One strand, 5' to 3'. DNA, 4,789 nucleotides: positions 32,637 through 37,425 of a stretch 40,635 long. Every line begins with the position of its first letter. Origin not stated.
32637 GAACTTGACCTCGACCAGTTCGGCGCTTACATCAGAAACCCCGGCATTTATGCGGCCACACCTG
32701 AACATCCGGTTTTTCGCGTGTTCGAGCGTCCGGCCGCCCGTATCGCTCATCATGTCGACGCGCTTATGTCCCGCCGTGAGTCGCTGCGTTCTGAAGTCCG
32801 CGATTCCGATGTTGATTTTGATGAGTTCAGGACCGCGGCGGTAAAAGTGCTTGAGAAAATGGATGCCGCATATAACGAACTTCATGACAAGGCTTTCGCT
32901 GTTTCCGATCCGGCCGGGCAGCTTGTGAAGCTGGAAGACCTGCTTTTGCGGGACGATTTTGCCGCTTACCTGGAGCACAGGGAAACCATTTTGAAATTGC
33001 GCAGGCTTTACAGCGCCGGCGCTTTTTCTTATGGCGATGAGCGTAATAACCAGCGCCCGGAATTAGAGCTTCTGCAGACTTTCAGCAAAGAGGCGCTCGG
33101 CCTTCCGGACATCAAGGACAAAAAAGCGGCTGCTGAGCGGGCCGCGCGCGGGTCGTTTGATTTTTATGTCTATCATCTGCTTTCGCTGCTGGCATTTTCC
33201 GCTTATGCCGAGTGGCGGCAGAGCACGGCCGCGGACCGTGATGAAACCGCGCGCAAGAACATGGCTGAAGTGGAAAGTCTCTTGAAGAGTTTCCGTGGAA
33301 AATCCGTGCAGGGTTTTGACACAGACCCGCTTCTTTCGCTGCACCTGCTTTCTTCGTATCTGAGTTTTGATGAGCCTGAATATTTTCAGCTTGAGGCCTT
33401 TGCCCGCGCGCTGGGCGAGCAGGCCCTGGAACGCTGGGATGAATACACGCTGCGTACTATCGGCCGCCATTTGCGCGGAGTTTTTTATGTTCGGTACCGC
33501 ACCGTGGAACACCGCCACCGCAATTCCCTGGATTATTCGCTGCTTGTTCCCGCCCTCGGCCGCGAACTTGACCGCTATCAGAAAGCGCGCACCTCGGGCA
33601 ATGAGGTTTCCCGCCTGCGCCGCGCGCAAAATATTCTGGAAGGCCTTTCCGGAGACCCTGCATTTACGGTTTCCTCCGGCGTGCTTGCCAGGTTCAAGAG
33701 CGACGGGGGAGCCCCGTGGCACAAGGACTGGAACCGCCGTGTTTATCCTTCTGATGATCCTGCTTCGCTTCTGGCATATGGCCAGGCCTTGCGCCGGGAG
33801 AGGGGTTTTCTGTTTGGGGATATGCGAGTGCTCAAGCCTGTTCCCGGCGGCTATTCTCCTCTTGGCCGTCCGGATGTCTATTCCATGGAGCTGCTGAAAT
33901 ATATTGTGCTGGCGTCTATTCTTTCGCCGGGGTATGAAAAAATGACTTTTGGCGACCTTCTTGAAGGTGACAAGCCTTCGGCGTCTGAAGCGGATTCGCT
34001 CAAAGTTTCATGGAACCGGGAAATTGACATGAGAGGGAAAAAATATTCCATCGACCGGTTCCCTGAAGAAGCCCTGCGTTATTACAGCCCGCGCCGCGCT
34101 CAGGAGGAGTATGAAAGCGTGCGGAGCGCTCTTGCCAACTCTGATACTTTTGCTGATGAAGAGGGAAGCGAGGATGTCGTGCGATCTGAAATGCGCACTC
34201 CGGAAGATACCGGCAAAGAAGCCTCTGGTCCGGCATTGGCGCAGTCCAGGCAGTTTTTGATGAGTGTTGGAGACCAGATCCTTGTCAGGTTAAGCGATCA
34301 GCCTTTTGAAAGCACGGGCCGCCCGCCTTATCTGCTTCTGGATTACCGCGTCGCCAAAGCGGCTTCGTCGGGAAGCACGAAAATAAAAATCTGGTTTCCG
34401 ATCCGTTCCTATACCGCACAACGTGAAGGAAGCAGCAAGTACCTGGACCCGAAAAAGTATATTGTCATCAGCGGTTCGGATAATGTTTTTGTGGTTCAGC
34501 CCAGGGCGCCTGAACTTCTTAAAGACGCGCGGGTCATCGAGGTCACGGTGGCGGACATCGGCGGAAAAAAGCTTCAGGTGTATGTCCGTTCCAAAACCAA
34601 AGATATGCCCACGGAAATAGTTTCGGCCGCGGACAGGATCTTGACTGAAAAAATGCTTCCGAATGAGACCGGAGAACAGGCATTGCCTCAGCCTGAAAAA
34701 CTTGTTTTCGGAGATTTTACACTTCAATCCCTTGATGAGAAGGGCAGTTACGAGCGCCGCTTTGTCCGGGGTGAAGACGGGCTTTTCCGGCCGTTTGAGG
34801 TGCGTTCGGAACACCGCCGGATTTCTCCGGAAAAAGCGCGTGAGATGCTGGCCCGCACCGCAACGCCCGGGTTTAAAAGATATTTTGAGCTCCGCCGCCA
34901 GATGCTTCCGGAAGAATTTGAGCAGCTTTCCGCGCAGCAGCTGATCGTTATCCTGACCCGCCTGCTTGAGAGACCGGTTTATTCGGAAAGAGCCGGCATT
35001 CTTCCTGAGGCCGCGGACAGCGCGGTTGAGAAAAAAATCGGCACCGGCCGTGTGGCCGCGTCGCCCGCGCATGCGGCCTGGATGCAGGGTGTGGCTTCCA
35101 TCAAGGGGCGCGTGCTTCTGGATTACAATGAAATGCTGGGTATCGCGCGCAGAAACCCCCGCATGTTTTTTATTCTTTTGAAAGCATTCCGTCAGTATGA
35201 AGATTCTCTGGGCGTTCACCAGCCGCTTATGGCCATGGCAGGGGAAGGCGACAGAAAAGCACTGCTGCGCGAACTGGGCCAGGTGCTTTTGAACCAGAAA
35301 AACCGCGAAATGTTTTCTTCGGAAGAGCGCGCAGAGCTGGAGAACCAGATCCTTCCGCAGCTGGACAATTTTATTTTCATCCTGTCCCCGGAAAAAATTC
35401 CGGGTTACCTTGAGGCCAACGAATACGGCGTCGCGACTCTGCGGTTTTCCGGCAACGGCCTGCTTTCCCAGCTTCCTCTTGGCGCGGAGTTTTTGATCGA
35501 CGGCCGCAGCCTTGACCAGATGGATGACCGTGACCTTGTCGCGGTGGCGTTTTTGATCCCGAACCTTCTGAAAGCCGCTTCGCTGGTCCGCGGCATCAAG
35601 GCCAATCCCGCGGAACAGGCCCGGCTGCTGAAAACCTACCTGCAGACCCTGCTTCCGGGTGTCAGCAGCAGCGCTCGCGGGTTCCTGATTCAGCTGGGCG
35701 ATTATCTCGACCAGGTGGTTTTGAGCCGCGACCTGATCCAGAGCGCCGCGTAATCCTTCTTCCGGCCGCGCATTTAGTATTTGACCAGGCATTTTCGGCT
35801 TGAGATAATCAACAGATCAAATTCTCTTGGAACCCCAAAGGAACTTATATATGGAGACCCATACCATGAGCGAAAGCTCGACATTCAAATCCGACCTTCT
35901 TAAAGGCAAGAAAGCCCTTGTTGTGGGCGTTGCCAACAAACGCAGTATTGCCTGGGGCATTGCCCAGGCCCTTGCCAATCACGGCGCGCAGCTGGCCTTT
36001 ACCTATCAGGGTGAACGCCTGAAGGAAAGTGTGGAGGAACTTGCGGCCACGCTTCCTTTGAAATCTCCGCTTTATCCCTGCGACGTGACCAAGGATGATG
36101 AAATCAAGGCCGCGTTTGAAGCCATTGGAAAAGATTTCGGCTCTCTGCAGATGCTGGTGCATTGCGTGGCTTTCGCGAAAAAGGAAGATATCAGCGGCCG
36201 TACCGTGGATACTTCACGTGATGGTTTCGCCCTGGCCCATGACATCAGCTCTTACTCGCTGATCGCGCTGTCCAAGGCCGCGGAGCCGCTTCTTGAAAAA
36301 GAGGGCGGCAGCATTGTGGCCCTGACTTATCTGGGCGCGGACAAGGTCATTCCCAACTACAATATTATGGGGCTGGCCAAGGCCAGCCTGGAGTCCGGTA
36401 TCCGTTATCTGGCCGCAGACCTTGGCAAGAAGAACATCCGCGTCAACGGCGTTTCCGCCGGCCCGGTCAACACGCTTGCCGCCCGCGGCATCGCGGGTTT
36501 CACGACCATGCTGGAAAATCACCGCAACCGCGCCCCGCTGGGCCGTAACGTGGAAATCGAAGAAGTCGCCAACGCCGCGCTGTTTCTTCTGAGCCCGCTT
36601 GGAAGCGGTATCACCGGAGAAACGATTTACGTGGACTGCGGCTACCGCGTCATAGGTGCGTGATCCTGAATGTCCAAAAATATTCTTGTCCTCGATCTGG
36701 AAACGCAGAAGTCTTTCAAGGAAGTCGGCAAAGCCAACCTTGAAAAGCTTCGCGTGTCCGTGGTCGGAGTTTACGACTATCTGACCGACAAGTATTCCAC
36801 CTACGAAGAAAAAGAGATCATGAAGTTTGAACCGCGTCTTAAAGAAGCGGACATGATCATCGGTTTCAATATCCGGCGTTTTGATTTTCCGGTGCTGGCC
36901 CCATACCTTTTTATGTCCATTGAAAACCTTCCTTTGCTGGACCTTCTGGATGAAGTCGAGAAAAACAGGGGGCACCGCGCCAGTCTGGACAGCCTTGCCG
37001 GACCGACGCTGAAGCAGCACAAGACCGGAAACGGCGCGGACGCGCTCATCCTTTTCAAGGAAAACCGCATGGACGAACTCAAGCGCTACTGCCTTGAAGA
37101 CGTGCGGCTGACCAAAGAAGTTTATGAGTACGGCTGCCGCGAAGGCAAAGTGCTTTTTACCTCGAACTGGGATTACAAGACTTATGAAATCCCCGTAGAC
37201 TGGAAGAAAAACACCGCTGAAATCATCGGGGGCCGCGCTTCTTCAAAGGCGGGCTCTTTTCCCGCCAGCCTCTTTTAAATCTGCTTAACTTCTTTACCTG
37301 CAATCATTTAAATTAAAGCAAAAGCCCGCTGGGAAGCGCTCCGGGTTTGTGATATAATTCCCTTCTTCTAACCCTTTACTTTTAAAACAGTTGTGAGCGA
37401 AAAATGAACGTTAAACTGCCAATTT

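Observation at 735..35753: A 35-kb ORF partitioned into 24 protein-sized modules by a recurring R-S-E-M-R pentapeptide: candidate bacterial polyprotein (operon in one ORF)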

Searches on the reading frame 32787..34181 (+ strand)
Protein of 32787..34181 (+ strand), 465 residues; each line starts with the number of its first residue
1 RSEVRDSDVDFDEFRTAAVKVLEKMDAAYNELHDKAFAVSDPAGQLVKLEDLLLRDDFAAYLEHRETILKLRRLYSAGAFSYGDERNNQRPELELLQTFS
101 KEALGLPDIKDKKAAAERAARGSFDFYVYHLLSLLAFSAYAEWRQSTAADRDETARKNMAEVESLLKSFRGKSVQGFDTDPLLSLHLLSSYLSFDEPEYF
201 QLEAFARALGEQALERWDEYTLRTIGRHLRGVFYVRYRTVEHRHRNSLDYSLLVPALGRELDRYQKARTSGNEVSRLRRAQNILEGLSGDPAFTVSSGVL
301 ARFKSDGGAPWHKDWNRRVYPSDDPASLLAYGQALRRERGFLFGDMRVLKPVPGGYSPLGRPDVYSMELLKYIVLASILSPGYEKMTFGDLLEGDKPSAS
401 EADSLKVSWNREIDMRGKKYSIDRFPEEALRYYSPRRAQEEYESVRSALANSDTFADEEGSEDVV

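Call 9: search_protein_families(library=pfam, proteins=[window:32787-34181:+], max_evalue=0.01)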
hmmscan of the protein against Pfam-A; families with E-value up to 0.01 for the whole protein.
window:32787-34181:+ (465 aa): 0 families

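Call 33: search_protein_families(library=ncbifam, proteins=[window:32787-34181:+], max_evalue=0.1)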
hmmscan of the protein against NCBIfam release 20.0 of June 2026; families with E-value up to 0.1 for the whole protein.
window:32787-34181:+ (465 aa): 0 families

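Call 78: search_protein_families(library=pfam, proteins=[window:32787-34181:+], max_evalue=1)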
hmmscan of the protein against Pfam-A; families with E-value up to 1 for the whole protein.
window:32787-34181:+ (465 aa): 1 family
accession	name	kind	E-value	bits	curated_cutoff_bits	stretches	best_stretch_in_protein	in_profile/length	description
PF07432.18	Hc1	-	0.14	12.5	23.5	1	155-174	33-52/57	Histone H1-like protein Hc1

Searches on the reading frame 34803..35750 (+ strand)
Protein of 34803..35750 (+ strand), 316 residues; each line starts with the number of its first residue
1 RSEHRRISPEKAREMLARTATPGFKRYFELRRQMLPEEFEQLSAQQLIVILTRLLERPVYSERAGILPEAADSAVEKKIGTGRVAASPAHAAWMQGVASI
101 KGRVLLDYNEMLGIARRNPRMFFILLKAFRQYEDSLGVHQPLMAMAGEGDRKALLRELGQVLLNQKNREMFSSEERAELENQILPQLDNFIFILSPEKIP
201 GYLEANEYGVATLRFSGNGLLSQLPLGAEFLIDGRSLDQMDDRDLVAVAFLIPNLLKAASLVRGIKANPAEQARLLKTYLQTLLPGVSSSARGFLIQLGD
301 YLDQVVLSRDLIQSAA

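Call 9: search_protein_families(library=pfam, proteins=[window:34803-35750:+], max_evalue=0.01)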
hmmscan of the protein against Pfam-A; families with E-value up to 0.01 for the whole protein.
window:34803-35750:+ (316 aa): 0 families

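Call 33: search_protein_families(library=ncbifam, proteins=[window:34803-35750:+], max_evalue=0.1)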
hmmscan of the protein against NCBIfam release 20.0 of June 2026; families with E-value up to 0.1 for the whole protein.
window:34803-35750:+ (316 aa): 0 families

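Call 62: find_homologous_proteins(query=window:34803-35750:+, max_evalue=0.00001)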
Query window:34803-35750:+: 4612 candidates shared short words with the query, none scored E <= 0.00001.

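Call 73: search_solved_structures(query=A2, max_evalue=10)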
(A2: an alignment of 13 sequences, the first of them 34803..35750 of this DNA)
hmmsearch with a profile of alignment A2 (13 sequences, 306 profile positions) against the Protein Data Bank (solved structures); distinct sequences matched with E-value up to 10: 0.

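Call 74: search_protein_families(library=pfam, alignment_id=A2, max_evalue=10)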
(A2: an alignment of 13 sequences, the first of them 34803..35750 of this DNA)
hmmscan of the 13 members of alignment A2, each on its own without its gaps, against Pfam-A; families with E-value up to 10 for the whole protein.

A. member 1, window:34803-35750:+ (316 aa): 0 families

B. families by the number of members that match (of 13 scanned): 9 families
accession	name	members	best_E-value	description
PF23795.1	SH3_YKFC_2nd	1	0.055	YKFC SH3b2 domain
PF09078.16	CheY-binding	1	0.069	CheY binding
PF05729.18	NACHT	1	0.083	NACHT domain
PF19926.4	DUF6389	1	0.1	Family of unknown function (DUF6389)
PF10057.14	MpsC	1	0.11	Na+-translocating membrane potential-generating system (MpsC)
PF06790.16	UPF0259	1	0.17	Uncharacterised protein family (UPF0259)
PF04757.19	Pex2_Pex12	1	0.19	Pex2 / Pex12 amino terminal region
PF13909.12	zf-H2C2_5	1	0.19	C2H2-type zinc-finger domain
PF24669.2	Ddi2_HDD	1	0.21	Ddi2 HDD domain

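Call 79: predict_structure(alignment_id=A2)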
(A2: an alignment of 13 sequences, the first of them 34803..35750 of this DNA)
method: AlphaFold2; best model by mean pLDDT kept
length: 316 residues; sequences in the alignment: 13
mean_pLDDT: 79.4   pTM: 0.71
mean pLDDT of the five models: 79.4, 76.9, 76.0, 75.0, 73.9
residues with pLDDT >= 90: 76; 70-90: 178; 50-70: 52; < 50: 10
segments of 3 or more residues with pLDDT < 50: 1-4, 311-316
pLDDT, mean of each block of 10 residues (from residue 1): 54 76 81 79 78 78 73 65 59 59 91 89 88 77 92 93 79 88 91 93 93 82 86 73 80 87 88 88 79 81 63 42
secondary structure, 60 per line:
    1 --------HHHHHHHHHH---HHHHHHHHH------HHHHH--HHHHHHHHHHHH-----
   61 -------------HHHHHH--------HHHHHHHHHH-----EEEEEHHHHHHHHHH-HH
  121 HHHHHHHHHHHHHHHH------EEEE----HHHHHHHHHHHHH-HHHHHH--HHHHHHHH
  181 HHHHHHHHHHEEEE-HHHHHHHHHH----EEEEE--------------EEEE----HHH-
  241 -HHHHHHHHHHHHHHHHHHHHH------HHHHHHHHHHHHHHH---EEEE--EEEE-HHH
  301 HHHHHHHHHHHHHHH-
elements in order: H9-18 H22-30 H37-41 H44-55 H74-79 H88-97 E103-107 H108-117 H119-136 E143-146 H151-163 H165-170 H173-190 E191-194 H196-205 E210-214 E229-232 H242-262 H269-283 E287-290 E293-296 H298-315

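Call 82: fold_search(model_id=the predicted structure, library=pdb)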
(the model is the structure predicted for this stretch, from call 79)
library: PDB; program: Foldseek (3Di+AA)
matches with E <= 10: 478; with E <= 0.001: 0
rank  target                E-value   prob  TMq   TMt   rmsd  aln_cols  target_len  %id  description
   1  8b6f_A0               5.7e-02  0.66  0.25  0.17  13.2       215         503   12  Cryo-EM structure of NADH:ubiquinone oxidoreductase (complex-I) from respiratory supercomplex of Tetrahymena thermoph (released 2023-03-29)
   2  9q2a_A                6.9e-02  0.20  0.16  0.15  22.9       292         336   13  BCDX2-CX3-RAD51-RAD51-ssDNA supercomplex (released 2026-03-04)
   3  1exn_B                7.7e-02  0.38  0.20  0.23  16.6       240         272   13  T5 5'-EXONUCLEASE (released 1997-07-07)
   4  9svy_C                7.7e-02  0.16  0.15  0.15  22.3       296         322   13  XRCC3-RAD51C-RAD51D-XRCC2 (XRCC3 complex) capping a RAD51 filament on partially duplex DNA (released 2025-11-12)
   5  9svx_C                9.9e-02  0.18  0.16  0.15  21.8       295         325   12  XRCC3-RAD51C-RAD51D-XRCC2 (XRCC3 complex) capping a RAD51 filament on single stranded DNA (released 2025-11-26)
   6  3nk6_B                1.4e-01  0.28  0.22  0.25  17.5       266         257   12  Structure of the Nosiheptide-resistance methyltransferase (released 2010-07-21)
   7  3nk7_A                1.4e-01  0.21  0.20  0.22  17.9       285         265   11  Structure of the Nosiheptide-resistance methyltransferase S-adenosyl-L-methionine Complex (released 2010-07-21)
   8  9sw0_C                1.7e-01  0.13  0.16  0.15  21.8       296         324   12  XRCC3-RAD51C-RAD51D-XRCC2 (XRCC3 complex) capping a RAD51 filament on a D-loop intermediate (released 2025-11-12)
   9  5hnk_A                2.1e-01  0.25  0.20  0.23  15.8       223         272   15  Crystal structure of T5Fen in complex intact substrate and metal ions. (released 2016-06-01)
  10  8gbj_C                2.1e-01  0.16  0.18  0.18  20.1       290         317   12  Cryo-EM structure of a human BCDX2/ssDNA complex (released 2023-06-21)
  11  5hml_A                2.3e-01  0.18  0.19  0.21  16.5       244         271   11  Crystal Structure of T5 D15 Protein Co-crystallized with Metal Ions (released 2016-06-01)
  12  4lgv_A                2.9e-01  0.54  0.24  0.18   9.7       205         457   14  X-ray crystal structure of Glucose-6-phosphate 1-dehydrogenase from Mycobacterium avium (released 2013-07-24)
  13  4lgv_B                2.9e-01  0.51  0.24  0.18   9.6       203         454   13  X-ray crystal structure of Glucose-6-phosphate 1-dehydrogenase from Mycobacterium avium (released 2013-07-24)
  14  6w2l_B                3.2e-01  0.21  0.22  0.30  10.0       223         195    9  Crystal structure of human dehydrodolichyl diphosphate synthase (NgBR/DHDDS) in complex with Mg and IPP (released 2020-08-19)
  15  7tgh_T1               3.4e-01  0.21  0.23  0.17  16.6       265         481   12  Cryo-EM structure of respiratory super-complex CI+III2 from Tetrahymena thermophila (released 2022-04-06)
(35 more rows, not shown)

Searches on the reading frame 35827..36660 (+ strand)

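Call 9: search_protein_families(library=pfam, proteins=[window:35827-36660:+], max_evalue=0.01)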
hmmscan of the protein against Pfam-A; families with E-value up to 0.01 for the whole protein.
window:35827-36660:+ (278 aa): 3 families
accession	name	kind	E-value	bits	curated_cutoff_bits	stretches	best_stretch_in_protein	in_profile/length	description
PF13561.12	adh_short_C2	-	4.2e-90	301.9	27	1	34-273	1-235/236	Enoyl-(Acyl carrier protein) reductase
PF00106.31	adh_short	-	1e-20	74.5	26.6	1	29-219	2-187/195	short chain dehydrogenase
PF08659.16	KR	-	0.0019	18.6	22.6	1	43-129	14-104/180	KR domain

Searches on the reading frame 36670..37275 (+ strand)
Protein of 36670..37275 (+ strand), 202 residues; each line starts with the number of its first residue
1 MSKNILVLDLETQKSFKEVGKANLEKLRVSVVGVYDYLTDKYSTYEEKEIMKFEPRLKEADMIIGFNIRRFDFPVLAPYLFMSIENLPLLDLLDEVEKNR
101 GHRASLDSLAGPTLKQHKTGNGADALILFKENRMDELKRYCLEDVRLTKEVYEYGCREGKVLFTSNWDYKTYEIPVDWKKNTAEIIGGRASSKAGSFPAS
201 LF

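Call 9: search_protein_families(library=pfam, proteins=[window:36670-37275:+], max_evalue=0.01)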
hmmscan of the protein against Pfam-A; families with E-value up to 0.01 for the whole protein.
window:36670-37275:+ (202 aa): 3 families
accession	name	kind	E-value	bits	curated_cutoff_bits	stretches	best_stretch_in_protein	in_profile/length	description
PF13482.12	RNase_H_2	-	1e-07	32.5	22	1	29-154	17-163/165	RNase_H superfamily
PF01612.26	DNA_pol_A_exo1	-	0.00097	19.4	23.6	1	8-153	25-166/173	3'-5' exonuclease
PF10108.15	DNA_pol_B_exo2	-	0.001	19.3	24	0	90-150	106-168/213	Predicted 3'-5' exonuclease related to the exonuclease domain of PolB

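Call 10: find_encoding_contigs(protein=window:36670-37275:+, flank=10000, max_places=6)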
Protein window:36670-37275:+ (202 aa): no gene with exactly this product is on record in the collection.
